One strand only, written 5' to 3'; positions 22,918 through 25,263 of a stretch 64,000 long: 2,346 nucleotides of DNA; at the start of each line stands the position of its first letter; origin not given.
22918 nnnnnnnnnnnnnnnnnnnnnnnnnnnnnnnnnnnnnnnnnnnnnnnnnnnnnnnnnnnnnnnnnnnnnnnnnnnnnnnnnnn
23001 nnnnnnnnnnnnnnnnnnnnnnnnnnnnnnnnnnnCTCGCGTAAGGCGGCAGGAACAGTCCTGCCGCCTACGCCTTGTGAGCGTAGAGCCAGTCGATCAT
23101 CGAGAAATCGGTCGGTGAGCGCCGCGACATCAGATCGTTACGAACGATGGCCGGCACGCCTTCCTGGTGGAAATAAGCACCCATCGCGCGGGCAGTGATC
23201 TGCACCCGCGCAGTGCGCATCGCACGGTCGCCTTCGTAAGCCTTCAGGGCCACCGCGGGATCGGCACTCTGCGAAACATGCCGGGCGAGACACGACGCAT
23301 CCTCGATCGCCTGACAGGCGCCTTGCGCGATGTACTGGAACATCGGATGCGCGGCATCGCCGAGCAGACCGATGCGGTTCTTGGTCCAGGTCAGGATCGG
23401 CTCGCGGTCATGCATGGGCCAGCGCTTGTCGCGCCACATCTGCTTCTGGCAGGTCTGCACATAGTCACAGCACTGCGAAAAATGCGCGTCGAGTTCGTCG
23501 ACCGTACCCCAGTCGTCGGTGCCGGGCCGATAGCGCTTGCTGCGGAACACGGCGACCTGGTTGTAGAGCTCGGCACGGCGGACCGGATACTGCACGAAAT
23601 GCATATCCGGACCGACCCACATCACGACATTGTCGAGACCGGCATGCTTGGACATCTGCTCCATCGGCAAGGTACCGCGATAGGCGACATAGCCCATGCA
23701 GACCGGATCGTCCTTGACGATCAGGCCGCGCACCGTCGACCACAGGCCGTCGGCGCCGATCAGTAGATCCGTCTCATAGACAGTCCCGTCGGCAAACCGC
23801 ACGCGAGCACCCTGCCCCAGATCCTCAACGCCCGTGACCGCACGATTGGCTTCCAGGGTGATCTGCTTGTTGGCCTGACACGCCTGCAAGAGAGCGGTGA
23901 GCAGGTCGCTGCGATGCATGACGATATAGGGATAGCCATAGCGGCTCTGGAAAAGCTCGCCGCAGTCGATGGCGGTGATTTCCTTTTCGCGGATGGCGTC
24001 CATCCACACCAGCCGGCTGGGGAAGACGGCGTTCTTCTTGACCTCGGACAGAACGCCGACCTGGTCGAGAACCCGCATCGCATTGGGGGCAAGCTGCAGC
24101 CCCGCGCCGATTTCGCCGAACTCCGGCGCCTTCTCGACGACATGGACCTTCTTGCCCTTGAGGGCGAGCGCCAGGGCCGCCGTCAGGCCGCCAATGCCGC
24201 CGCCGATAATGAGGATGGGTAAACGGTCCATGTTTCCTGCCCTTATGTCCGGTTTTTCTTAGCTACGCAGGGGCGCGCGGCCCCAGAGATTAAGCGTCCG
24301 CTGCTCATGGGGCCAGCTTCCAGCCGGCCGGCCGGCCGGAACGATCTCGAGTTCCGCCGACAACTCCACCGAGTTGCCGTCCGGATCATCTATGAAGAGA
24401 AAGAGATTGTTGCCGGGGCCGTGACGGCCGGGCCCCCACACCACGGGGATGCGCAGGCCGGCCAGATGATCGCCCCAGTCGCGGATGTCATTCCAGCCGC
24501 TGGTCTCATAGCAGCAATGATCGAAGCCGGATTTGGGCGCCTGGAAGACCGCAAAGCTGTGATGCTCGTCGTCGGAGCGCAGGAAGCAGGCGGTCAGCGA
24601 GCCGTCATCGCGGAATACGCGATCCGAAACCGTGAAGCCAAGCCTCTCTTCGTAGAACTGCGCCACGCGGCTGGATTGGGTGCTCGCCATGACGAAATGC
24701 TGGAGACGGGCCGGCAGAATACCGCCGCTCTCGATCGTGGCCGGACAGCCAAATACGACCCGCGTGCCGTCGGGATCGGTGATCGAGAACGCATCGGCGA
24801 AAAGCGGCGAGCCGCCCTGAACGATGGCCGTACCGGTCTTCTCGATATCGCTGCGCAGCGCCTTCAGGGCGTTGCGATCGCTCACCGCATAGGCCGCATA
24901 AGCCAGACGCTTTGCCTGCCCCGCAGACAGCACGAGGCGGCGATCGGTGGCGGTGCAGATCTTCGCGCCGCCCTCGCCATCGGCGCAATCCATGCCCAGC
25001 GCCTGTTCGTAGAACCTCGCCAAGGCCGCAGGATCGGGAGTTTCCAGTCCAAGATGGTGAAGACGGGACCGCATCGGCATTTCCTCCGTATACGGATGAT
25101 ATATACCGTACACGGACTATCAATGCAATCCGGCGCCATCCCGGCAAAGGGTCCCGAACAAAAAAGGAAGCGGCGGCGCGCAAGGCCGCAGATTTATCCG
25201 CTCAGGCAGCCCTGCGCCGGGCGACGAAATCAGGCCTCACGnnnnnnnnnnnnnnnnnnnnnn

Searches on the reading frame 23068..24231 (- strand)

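Call 30: search_protein_families(library=pfam, proteins=[window:23068-24231:-], max_evalue=0.0001)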
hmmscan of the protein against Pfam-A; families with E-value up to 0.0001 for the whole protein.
window:23068-24231:- (387 aa): 8 families
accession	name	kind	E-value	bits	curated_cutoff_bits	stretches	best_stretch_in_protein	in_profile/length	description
PF01494.25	FAD_binding_3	-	8.7e-27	94.7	22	1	4-343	2-345/349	FAD binding domain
PF01266.30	DAO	-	5.5e-11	43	27.9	1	6-40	2-36/353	FAD dependent oxidoreductase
PF00890.30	FAD_binding_2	-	4.8e-08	33.1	20.4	1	6-39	2-35/414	FAD binding domain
PF07992.20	Pyr_redox_2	-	5.6e-08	33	26.1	0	6-37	3-34/291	Pyridine nucleotide-disulphide oxidoreductase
PF13450.12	NAD_binding_8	-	6.4e-07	30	21.9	1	8-39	1-32/68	NAD(P)-binding Rossmann-like domain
PF03486.20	HI0933_like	-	1.2e-05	25.3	50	0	6-40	3-37/244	HI0933-like protein Rossmann domain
PF00070.33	Pyr_redox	-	1.4e-05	26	22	0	6-39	2-35/82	Pyridine nucleotide-disulphide oxidoreductase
PF12831.13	FAD_oxidored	-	1.6e-05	24.8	27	1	6-39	2-35/416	FAD dependent oxidoreductase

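Call 31: search_protein_families(library=ncbifam, proteins=[window:23068-24231:-], max_evalue=1e-8)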
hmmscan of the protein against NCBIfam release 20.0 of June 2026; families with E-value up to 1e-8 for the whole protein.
window:23068-24231:- (387 aa): 39 families (the best 25 are shown)
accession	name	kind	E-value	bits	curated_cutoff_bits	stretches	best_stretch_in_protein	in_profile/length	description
NF006021.0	PRK08163.1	equivalog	2.9e-124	415.1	459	1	4-386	6-390/398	3-hydroxybenzoate 6-monooxygenase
NF005062.0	PRK06475.1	equivalog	2e-71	241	524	1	4-387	4-395/401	FAD-binding protein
NF005720.0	PRK07538.1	subfamily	9.4e-58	196.1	400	1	5-352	4-366/418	hypothetical protein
NF005313.0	PRK06847.1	subfamily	8.4e-56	189.5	372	1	6-353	7-350/375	hypothetical protein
NF033623.1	urate_HpxO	equivalog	2.1e-55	188.2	500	1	6-357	2-349/381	FAD-dependent urate hydroxylase HpxO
NF005243.0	PRK06753.1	equivalog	6.9e-49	166.7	365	1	6-370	3-355/374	hypothetical protein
TIGR03219.1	salicylate_mono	equivalog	2.8e-45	154.7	446.35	1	6-385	3-401/414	salicylate 1-monooxygenase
NF005566.0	PRK07236.1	subfamily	1.3e-38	132.9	333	1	4-219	7-212/386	hypothetical protein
NF005761.0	PRK07588.1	equivalog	3.8e-24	85.3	454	1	6-369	3-365/392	FAD-binding domain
NF004829.0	PRK06183.1-3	subfamily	4.3e-24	85.1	390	1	3-171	8-181/520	bifunctional 3-(3-hydroxy-phenyl)propionate/3-hydroxycinnamic acid hydroxylase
TIGR01988.1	Ubi-OHases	subfamily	1e-22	80.6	224.65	1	6-169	2-169/387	ubiquinone biosynthesis hydroxylase, UbiH/UbiF/VisC/COQ6 family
NF005691.0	PRK07494.1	equivalog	1.3e-22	79.9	459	1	4-168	9-171/404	UbiH/UbiF family hydroxylase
NF004833.1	PRK06185.1-1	subfamily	1.2e-19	70.3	488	1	6-351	5-351/403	FAD-dependent oxidoreductase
TIGR01984.1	UbiH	equivalog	1.5e-18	66.8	392.2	1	6-169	2-166/382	2-octaprenyl-6-methoxyphenyl hydroxylase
NF033476.1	tet_destruct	subfamily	7.9e-18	64.6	550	1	6-175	6-169/386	tetracycline destructase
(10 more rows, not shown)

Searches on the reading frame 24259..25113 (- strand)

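Call 30: search_protein_families(library=pfam, proteins=[window:24259-25113:-], max_evalue=0.0001)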
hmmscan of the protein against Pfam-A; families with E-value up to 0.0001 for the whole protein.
window:24259-25113:- (284 aa): 2 families
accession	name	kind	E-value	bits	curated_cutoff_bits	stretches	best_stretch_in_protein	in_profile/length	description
PF00903.31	Glyoxalase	-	5.7e-22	78.8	20.6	1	136-251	1-121/121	Glyoxalase/Bleomycin resistance protein/Dioxygenase superfamily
PF18029.7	Glyoxalase_6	-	1.3e-05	26.3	23.6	0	23-64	4-40/106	Glyoxalase-like domain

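Call 31: search_protein_families(library=ncbifam, proteins=[window:24259-25113:-], max_evalue=1e-8)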
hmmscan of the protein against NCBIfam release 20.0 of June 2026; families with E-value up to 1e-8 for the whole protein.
window:24259-25113:- (284 aa): 4 families
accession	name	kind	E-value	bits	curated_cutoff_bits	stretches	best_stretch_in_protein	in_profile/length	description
TIGR02295.1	HpaD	equivalog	1.5e-28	99.8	321.4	1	17-279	4-287/298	3,4-dihydroxyphenylacetate 2,3-dioxygenase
TIGR03211.1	catechol_2_3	equivalog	2.6e-26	92.6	320.2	1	17-271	4-282/303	catechol 2,3-dioxygenase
TIGR03213.1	23dbph12diox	equivalog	5.7e-18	65.3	366.45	1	17-253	3-263/287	biphenyl-2,3-diol 1,2-dioxygenase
NF045631.1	exdiol_diox_HsaC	equivalog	6.7e-09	35.3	450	0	18-254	4-268/296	iron-dependent extradiol dioxygenase HsaC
